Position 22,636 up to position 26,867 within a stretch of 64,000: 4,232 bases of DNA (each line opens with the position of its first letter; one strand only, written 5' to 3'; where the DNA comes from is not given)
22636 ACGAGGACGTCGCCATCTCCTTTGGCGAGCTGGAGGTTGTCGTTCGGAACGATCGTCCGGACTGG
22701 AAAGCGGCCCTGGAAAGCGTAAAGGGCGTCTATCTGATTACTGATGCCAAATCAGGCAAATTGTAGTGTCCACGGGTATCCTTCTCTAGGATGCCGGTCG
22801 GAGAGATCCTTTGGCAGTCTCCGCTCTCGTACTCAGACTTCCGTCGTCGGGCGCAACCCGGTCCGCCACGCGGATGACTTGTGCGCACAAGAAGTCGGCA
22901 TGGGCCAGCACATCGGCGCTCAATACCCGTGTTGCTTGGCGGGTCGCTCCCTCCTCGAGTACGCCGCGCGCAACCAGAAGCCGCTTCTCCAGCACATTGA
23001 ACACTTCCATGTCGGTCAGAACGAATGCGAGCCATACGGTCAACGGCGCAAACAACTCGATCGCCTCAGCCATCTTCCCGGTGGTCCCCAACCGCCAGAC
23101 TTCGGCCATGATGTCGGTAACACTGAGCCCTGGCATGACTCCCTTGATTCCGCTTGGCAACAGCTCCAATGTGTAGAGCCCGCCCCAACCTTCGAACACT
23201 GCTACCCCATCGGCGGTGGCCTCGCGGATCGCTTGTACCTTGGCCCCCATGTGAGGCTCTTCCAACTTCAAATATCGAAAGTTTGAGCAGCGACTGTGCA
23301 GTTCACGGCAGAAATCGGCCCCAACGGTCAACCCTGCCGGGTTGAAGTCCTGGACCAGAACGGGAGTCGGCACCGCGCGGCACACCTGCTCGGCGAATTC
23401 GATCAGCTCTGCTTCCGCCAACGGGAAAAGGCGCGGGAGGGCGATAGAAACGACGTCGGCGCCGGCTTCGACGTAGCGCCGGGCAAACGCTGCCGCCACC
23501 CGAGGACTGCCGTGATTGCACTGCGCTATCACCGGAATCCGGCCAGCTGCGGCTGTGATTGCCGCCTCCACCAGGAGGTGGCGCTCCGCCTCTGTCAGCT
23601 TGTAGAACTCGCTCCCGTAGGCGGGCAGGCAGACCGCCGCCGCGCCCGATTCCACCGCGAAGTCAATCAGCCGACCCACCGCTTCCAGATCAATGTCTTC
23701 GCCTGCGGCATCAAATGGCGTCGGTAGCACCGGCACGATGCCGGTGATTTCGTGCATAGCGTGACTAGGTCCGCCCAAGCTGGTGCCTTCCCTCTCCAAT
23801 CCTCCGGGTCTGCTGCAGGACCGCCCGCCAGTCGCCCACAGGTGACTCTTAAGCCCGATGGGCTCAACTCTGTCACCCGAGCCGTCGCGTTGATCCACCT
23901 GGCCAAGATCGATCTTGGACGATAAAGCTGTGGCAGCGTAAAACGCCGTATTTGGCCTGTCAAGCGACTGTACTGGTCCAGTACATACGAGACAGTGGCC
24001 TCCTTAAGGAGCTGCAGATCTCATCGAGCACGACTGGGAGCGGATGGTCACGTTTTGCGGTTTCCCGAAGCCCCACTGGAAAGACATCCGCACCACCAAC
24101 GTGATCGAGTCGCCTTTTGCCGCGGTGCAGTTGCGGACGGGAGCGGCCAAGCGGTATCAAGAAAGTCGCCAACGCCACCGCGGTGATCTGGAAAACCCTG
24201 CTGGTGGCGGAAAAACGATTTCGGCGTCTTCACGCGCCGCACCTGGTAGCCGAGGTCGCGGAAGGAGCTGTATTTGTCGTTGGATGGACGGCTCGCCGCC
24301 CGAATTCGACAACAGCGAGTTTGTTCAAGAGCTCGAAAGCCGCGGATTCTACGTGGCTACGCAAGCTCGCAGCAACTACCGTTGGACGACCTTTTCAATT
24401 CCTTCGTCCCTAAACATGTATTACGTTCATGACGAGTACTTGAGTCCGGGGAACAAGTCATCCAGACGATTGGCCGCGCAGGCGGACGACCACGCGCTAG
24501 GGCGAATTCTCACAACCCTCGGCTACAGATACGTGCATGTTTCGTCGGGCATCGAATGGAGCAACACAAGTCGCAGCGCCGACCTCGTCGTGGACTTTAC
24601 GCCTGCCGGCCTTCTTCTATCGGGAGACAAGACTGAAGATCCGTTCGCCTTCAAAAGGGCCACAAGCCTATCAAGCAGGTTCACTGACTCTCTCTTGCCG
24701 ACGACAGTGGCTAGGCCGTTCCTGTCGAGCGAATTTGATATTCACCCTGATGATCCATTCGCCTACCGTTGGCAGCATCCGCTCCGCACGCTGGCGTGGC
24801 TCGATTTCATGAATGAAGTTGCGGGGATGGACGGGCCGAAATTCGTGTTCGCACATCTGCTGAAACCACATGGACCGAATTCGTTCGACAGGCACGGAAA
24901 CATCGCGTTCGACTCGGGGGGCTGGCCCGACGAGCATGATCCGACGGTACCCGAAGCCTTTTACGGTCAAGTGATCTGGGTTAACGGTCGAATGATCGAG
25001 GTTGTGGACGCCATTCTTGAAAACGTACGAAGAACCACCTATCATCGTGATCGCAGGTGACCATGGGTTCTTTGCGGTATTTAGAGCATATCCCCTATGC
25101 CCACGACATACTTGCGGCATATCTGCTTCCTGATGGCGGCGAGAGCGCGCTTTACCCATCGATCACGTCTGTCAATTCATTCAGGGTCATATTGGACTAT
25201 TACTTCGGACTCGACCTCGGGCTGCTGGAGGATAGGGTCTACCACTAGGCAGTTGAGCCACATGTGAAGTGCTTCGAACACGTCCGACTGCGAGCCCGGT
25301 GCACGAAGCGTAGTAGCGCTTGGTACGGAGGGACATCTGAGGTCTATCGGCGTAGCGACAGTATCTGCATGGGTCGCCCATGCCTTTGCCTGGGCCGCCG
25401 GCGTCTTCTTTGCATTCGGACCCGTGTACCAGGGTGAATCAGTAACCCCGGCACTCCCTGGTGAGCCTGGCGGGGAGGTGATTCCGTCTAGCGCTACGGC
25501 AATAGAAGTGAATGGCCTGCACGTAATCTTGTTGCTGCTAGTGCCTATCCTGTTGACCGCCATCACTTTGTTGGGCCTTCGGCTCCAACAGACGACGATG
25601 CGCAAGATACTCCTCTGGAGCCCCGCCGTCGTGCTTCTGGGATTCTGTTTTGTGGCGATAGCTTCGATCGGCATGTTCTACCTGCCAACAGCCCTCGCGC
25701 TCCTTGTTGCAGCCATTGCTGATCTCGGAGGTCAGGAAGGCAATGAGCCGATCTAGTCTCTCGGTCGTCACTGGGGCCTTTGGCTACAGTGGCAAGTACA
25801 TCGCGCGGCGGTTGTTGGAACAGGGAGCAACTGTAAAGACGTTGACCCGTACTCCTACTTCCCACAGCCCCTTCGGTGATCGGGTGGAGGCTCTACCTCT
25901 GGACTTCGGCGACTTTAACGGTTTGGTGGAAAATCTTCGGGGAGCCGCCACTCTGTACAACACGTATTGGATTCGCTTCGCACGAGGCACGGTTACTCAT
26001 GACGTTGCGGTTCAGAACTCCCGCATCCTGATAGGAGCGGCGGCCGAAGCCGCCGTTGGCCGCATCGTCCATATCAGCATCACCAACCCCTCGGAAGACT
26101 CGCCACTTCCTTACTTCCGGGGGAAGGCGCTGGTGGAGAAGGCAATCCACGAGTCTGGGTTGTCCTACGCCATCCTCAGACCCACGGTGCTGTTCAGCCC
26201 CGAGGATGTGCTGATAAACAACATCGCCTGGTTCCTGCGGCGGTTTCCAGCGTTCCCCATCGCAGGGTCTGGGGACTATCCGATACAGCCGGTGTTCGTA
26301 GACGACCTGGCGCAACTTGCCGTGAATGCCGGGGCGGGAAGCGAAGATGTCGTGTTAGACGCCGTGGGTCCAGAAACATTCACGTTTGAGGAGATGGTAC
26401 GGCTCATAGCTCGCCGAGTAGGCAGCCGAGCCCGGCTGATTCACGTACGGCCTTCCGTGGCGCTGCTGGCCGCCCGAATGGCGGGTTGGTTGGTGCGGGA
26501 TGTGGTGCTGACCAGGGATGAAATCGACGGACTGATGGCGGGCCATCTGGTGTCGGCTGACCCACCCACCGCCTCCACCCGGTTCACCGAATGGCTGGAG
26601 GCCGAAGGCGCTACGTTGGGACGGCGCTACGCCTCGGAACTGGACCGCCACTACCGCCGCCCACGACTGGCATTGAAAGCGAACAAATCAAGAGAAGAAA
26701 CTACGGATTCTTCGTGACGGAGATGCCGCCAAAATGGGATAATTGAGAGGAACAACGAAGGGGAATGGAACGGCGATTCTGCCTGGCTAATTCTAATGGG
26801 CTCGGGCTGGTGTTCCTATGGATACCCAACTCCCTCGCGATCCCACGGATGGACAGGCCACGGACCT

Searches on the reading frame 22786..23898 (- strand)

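Call 29: search_protein_families(library=pfam, proteins=[window:22786-23898:-], max_evalue=0.0001)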
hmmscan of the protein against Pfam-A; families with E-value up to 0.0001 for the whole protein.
window:22786-23898:- (370 aa): 1 family
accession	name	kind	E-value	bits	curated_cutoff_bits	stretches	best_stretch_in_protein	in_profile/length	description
PF00701.28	DHDPS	-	1.3e-18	67.2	22.1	1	51-282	2-232/289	Dihydrodipicolinate synthetase family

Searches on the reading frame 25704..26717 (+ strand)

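Call 29: search_protein_families(library=pfam, proteins=[window:25704-26717:+], max_evalue=0.0001)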
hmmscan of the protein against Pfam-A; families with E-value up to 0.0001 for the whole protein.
window:25704-26717:+ (337 aa): 3 families
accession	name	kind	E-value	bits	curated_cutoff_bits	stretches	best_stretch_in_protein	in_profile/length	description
PF13460.12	NAD_binding_10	-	5.9e-11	43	27.2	1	24-165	1-148/184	NAD(P)H-binding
PF05368.20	NmrA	-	2.5e-09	37.6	27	1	21-157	6-143/298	NmrA-like family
PF01370.27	Epimerase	-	3.5e-09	36.9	20.9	1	21-207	2-222/240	NAD dependent epimerase/dehydratase family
